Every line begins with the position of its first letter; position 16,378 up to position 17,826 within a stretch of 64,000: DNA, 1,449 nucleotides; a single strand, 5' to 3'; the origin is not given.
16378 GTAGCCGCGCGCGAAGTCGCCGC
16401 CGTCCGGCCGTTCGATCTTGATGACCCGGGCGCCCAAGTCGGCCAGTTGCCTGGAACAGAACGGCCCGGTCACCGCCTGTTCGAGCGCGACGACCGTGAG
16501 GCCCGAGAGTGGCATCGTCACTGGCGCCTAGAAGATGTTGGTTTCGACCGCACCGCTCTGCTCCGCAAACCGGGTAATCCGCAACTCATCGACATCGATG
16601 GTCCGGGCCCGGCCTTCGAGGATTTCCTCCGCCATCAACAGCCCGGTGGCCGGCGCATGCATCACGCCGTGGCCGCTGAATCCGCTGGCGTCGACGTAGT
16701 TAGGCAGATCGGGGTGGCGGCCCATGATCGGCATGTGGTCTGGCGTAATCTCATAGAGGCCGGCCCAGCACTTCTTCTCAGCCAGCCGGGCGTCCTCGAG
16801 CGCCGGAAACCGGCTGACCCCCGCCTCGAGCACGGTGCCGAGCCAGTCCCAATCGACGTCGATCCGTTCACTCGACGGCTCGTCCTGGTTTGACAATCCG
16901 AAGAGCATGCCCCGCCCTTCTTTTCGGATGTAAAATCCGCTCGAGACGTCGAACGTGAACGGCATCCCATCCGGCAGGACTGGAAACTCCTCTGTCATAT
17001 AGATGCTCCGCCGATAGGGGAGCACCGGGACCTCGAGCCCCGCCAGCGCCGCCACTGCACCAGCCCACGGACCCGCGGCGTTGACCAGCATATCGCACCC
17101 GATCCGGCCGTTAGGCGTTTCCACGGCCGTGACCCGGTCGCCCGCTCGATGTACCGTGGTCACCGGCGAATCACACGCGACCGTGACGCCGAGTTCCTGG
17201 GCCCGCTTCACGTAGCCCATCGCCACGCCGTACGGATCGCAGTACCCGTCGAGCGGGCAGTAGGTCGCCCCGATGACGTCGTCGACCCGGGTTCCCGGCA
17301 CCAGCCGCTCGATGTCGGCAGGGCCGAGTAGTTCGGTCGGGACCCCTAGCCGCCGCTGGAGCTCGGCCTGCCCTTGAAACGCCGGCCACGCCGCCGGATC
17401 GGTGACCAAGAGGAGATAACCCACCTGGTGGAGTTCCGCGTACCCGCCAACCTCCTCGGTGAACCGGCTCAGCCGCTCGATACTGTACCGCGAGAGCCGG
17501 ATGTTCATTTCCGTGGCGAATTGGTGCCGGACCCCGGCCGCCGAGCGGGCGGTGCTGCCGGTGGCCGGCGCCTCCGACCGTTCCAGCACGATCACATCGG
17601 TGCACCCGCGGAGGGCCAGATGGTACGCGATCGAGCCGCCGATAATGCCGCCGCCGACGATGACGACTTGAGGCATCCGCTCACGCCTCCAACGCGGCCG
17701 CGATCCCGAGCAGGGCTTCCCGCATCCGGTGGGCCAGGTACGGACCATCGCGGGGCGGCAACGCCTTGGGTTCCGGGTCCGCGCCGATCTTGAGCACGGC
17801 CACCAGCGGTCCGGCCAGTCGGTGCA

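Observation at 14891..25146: Eleven-gene, translationally coupled operon fusing an itaconate/methylsuccinate-type CoA module to a ComDE-like decarboxylase, a GabD-like ALDH, a DAO flavoenzyme and RidA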

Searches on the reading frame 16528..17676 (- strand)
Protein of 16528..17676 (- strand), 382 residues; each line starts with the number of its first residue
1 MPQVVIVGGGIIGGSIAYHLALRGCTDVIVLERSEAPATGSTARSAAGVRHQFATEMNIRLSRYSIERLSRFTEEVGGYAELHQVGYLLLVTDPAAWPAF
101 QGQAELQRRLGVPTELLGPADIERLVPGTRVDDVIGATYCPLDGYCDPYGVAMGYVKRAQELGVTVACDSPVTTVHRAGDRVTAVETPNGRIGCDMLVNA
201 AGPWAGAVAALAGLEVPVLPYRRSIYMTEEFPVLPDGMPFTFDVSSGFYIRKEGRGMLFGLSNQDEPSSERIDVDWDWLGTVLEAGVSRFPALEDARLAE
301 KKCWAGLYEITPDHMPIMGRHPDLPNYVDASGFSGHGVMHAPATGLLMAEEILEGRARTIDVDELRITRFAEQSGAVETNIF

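Call 4: search_protein_families(library=pfam, proteins=[window:16531-17676:-])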
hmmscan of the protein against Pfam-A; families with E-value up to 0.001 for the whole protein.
seq(382 aa): 5 families
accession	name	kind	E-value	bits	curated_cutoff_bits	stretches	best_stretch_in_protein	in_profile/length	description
PF01266.30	DAO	-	3.9e-73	247.4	27.9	1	4-350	2-352/353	FAD dependent oxidoreductase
PF07992.20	Pyr_redox_2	-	6.2e-07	29.6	26.1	0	3-59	144-198/291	Pyridine nucleotide-disulphide oxidoreductase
PF00070.33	Pyr_redox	-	2.6e-05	25.1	22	0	4-53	2-50/82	Pyridine nucleotide-disulphide oxidoreductase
PF13450.12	NAD_binding_8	-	7.3e-05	23.4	21.9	1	6-53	1-47/68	NAD(P)-binding Rossmann-like domain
PF01494.25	FAD_binding_3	-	0.00027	20.7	22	0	3-41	3-40/349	FAD binding domain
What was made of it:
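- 16528..17676 (-): DAO-family FAD amine or amino-acid dehydrogenase/oxidase (SoxB/proline-dehydrogenase-beta-like). PF01266, E 4e-73 (call 4).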

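Call 5: search_protein_families(library=ncbifam, proteins=[window:16531-17676:-])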
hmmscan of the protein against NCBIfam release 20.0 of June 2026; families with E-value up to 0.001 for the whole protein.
seq(382 aa): 25 families
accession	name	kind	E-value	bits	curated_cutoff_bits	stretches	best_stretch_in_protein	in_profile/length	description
TIGR01373.1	soxB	subfamily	4.2e-37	127.9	529.45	1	4-371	33-400/407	sarcosine oxidase subunit beta family protein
TIGR02352.1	thiamin_ThiO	equivalog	5.2e-34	117.9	250.8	1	4-354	1-349/351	glycine oxidase ThiO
NF008425.0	PRK11259.1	equivalog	7.7e-33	113.9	257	1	3-371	6-376/377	N-methyl-L-tryptophan oxidase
NF001933.0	PRK00711.1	subfamily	2.1e-30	106.1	383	3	52-221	102-273/429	D-amino acid dehydrogenase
TIGR01377.1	soxA_mon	subfamily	1.6e-20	73.3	479.65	2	4-225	3-220/381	amino oxidase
TIGR03377.1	glycerol3P_GlpA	equivalog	7e-19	67.7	552.8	1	108-225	103-224/530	anaerobic glycerol-3-phosphate dehydrogenase subunit GlpA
NF008726.1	PRK11728.1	equivalog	3.9e-14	52.3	299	1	3-227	2-226/389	L-2-hydroxyglutarate oxidase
NF008313.0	PRK11101.1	equivalog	3.2e-13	49.1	425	1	3-226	10-234/548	anaerobic glycerol-3-phosphate dehydrogenase subunit A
NF050086.1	pipecolate_AmaA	exception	9.6e-13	47.5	600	0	104-202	140-234/425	L-pipecolate oxidase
TIGR03197.1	MnmC_Cterm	equivalog_domain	3.3e-12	46.2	174.2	1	4-214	2-212/400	FAD-dependent 5-carboxymethylaminomethyl-2-thiouridine(34) oxidoreductase MnmC1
NF033460.1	glycerol3P_ox_II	equivalog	6.2e-12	45.3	460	2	3-51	3-49/361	type 2 glycerol-3-phosphate oxidase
NF002480.1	PRK01747.1-1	equivalog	8.5e-12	44.3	540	1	3-325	250-569/645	bifunctional tRNA (5-methylaminomethyl-2-thiouridine)(34)-methyltransferase MnmC2/FAD-dependent 5-carboxymethylaminomethyl-2-thiouridine(34)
TIGR03364.1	HpnW_proposed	hypoth_equivalog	1.3e-11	44.2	285.1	1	3-150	2-146/365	TIGR03364 family FAD-dependent oxidoreductase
NF009074.0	PRK12409.1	equivalog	1.5e-09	37.5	494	1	59-352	108-403/410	D-amino acid dehydrogenase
TIGR03329.1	Phn_aa_oxid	hypoth_equivalog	4.1e-08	32.4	632.8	0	3-204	26-236/460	putative aminophosphonate oxidoreductase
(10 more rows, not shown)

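Call 36: search_solved_structures(query=window:16528-17676:-, max_evalue=1e-15)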
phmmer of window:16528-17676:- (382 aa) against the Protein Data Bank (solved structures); distinct sequences matched with E-value up to 1e-15: 21.
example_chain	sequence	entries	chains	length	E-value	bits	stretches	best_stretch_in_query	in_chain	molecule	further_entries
1y56_B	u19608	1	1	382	1.2e-54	189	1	3-358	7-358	sarcosine oxidase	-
4pab_A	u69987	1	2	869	5.2e-48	167.1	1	3-371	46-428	Dimethylglycine dehydrogenase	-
4p9s_A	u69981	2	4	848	1.3e-47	165.8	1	3-371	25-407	Dimethylglycine dehydrogenase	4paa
5l46_A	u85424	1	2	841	4.8e-47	163.9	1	3-371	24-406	Dimethylglycine dehydrogenase, mitochondrial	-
3gsi_A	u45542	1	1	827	3.4e-32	115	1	2-232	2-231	N,N-dimethylglycine oxidase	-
1pj5_A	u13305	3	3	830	3.4e-32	115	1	2-232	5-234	N,N-dimethylglycine oxidase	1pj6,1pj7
3if9_A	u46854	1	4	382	1.3e-25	93.4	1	4-356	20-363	Glycine oxidase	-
1ryi_A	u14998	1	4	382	2e-25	92.8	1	4-356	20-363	GLYCINE OXIDASE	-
9woz_A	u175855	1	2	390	2.4e-25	92.5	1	4-356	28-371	Glycine oxidase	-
1ng3_A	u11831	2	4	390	1.3e-24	90.1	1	4-356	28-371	Glycine oxidase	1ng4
4ysh_A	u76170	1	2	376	2.1e-21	79.5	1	4-372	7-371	Glycine oxidase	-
3ada_B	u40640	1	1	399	2.6e-21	79.2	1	3-356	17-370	SARCOSINE OXIDASE BETA SUBUNIT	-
1vrq_B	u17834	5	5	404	2.7e-21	79.2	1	3-356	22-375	Sarcosine oxidase beta subunit | Subunit beta of sarcosine oxidase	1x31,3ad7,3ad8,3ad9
2gag_B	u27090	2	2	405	3.8e-20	75.4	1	4-355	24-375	heterotetrameric sarcosine oxidase beta-subunit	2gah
7cyx_A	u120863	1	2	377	3.6e-19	72.2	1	4-370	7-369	Glycine oxidase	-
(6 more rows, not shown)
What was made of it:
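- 16528..17676 (-): Best PDB hit is 1y56_B, then dimethylglycine dehydrogenases (call 36).
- The DAO's best solved relative is chain 1y56_B, deposited as 'sarcosine oxidase' (call 36), which I know as the P. horikoshii L-proline dehydrogenase complex.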

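Call 76: search_dna_similar(query=window:16528-17676:-, collection=plasmids, mode=protein, max_rows=25)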
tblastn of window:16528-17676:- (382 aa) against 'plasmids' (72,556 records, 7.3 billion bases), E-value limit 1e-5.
Records with a match: 1194; places in all: 1711; records where one place covers at least 80% of the query: 1015.
Best place of each record, by identity: <60% 1194.
By first word of the organism name: Rhizobium 239; Sinorhizobium 152; Ralstonia 133; Agrobacterium 87; Phaeobacter 60; Pseudosulfitobacter 44; Paracoccus 33; Pantoea 26; Azospirillum 22; Shinella 21; and 106 more.
By predicted mobility (MOB-suite, as given by PLSDB): non-mobilizable 691; mobilizable 257; conjugative 246.
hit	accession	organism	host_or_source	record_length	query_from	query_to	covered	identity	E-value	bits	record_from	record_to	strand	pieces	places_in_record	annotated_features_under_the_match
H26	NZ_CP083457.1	Deinococcus taeanensis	whole organism,coastal dune soil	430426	15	374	94%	45.2%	4e-65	231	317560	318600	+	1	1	FAD-dependent oxidoreductase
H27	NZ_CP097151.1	Deinococcus sp. QL22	-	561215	15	377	95%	43.4%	5e-65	231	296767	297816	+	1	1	FAD-dependent oxidoreductase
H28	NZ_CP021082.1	Deinococcus ficus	Ficus religiosa L.,cell ...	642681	15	372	94%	44.0%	3e-58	211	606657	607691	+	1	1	FAD-dependent oxidoreductase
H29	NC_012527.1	Deinococcus deserti VCD115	-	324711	17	372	93%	42.9%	7e-63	225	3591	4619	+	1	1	FAD-binding oxidoreductase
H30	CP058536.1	Deinococcus sp. D7000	seawater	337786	17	370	93%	42.9%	6e-60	216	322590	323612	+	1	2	FAD-binding oxidoreductase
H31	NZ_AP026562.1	Deinococcus aetherius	-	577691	15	371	93%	42.3%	8e-57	207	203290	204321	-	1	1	FAD-dependent oxidoreductase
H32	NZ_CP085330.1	Haladaptatus salinisoli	cell culture,saline soil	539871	17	381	96%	41.1%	1e-59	215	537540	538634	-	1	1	FAD-dependent oxidoreductase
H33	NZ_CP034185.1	Deinococcus psychrotolerans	whole organism,R2A medium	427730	17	373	93%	41.8%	8e-58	210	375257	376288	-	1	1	FAD-binding oxidoreductase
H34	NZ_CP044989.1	Deinococcus sp. AJ005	single cell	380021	17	371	93%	41.4%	2e-56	206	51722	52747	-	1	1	none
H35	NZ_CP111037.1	Haladaptatus caseinilyticus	cell culture,sediment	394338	15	381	96%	39.1%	1e-55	204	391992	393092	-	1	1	FAD-dependent oxidoreductase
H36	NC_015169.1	Deinococcus proteolyticus MRP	feces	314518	28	381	93%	39.5%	1e-52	195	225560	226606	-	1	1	FAD-dependent oxidoreductase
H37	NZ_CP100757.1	Natrinema gelatinilyticum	marine sediment,sediment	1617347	15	381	96%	38.0%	3e-58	211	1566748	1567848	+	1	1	record has no annotation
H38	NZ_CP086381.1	Deinococcus radiophilus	Harpadon nehereus,cell culture,2 Mrad ...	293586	28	381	93%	39.3%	7e-51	190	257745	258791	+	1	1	FAD-binding oxidoreductase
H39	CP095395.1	Natribaculum longum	cell culture,saline soil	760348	17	381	96%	37.8%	7e-56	204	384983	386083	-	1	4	none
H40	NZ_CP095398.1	Natribaculum luteum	cell culture,brine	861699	17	381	96%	37.5%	2e-55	203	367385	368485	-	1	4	FAD-dependent oxidoreductase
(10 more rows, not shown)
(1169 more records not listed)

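Call 77: get_annotated_region(hit=H28, flank=9000)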
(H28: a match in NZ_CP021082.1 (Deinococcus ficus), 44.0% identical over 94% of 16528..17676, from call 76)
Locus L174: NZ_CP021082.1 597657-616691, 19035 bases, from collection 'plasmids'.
description: Deinococcus ficus strain CC-FR2-10 plasmid pDFI1, complete sequence
organism: Deinococcus ficus (NCBI taxid 317577)
taxonomy: Bacteria; Deinococcota; Deinococci; Deinococcales; Deinococcaceae; Deinococcus; Deinococcus ficus
host: -; source: Ficus religiosa L.,cell culture,rhizosphere,rhizosphere; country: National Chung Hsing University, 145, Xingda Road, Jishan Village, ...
typing (MOB-suite, as given by PLSDB): mobilizable; relaxase MOBP
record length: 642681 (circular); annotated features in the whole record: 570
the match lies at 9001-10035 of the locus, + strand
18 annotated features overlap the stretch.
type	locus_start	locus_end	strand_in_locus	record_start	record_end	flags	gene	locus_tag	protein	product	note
CDS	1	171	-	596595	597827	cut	-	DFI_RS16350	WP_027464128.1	zinc-dependent alcohol dehydrogenase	-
CDS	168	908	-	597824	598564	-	-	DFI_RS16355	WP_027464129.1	SRPBCC family protein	-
CDS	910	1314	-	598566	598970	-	-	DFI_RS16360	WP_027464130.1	hypothetical protein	-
CDS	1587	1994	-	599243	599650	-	-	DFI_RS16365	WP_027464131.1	response regulator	-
CDS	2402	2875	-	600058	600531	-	-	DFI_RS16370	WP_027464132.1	DinB family protein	-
CDS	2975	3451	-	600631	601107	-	-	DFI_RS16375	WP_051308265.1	GNAT family N-acetyltransferase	-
CDS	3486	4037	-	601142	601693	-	-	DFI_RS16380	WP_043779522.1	helix-turn-helix domain-containing protein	-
CDS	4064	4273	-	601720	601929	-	-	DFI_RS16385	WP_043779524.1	hypothetical protein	-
CDS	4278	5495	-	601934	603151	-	-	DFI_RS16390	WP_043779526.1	tetracycline resistance MFS efflux pump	-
CDS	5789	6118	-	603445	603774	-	-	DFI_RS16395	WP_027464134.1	DHCW motif cupin fold protein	-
CDS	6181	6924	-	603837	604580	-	-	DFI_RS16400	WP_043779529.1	AraC family transcriptional regulator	-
CDS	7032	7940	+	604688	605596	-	-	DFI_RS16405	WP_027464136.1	DMT family transporter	GO:0055085 - transmembrane transport [Evidence IEA]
CDS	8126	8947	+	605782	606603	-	-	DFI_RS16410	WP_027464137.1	SDR family NAD(P)-dependent oxidoreductase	-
CDS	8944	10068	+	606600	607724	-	-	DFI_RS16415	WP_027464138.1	FAD-dependent oxidoreductase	-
CDS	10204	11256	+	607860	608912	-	-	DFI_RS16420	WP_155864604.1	hypothetical protein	-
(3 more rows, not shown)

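Call 78: get_annotated_region(hit=H32, flank=8000)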
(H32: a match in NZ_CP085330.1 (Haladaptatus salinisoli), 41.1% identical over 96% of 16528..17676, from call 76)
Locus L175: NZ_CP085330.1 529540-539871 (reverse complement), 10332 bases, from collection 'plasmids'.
description: Haladaptatus salinisoli strain PSR8 plasmid unnamed3, complete sequence
organism: Haladaptatus salinisoli (NCBI taxid 2884876)
taxonomy: Archaea; Euryarchaeota; Halobacteria; Halobacteriales; Haladaptataceae; Haladaptatus; Haladaptatus salinisoli
host: -; source: cell culture,saline soil; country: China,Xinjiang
typing (MOB-suite, as given by PLSDB): non-mobilizable
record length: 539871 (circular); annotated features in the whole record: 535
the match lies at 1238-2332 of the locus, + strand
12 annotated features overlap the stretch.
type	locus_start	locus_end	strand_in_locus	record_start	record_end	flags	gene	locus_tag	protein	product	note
CDS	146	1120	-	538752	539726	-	-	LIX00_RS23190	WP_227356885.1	ornithine cyclodeaminase family protein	-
CDS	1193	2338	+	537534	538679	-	-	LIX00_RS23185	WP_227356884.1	FAD-dependent oxidoreductase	-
CDS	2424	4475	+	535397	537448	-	-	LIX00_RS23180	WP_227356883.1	S9 family peptidase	-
CDS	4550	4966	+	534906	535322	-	-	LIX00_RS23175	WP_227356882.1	hypothetical protein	-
CDS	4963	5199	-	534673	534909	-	-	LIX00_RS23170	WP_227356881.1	hypothetical protein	-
CDS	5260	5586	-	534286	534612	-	-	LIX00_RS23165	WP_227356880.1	HalOD1 output domain-containing protein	-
CDS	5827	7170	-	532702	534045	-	-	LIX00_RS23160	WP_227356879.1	hypothetical protein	-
CDS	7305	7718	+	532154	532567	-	-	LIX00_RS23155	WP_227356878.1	DMT family transporter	GO:0055085 - transmembrane transport [Evidence IEA]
CDS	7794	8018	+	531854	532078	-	-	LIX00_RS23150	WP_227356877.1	hypothetical protein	-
CDS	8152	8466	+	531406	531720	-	-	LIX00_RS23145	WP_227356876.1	hypothetical protein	-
CDS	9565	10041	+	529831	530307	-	-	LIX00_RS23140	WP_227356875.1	DUF6293 family protein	-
CDS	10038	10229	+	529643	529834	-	-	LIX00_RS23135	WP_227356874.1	hypothetical protein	-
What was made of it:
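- A homologue sits beside an OCD-family gene (calls 36, 78). A 41% homologue lies beside an ornithine-cyclodeaminase-family gene and an S9 peptidase (call 78).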
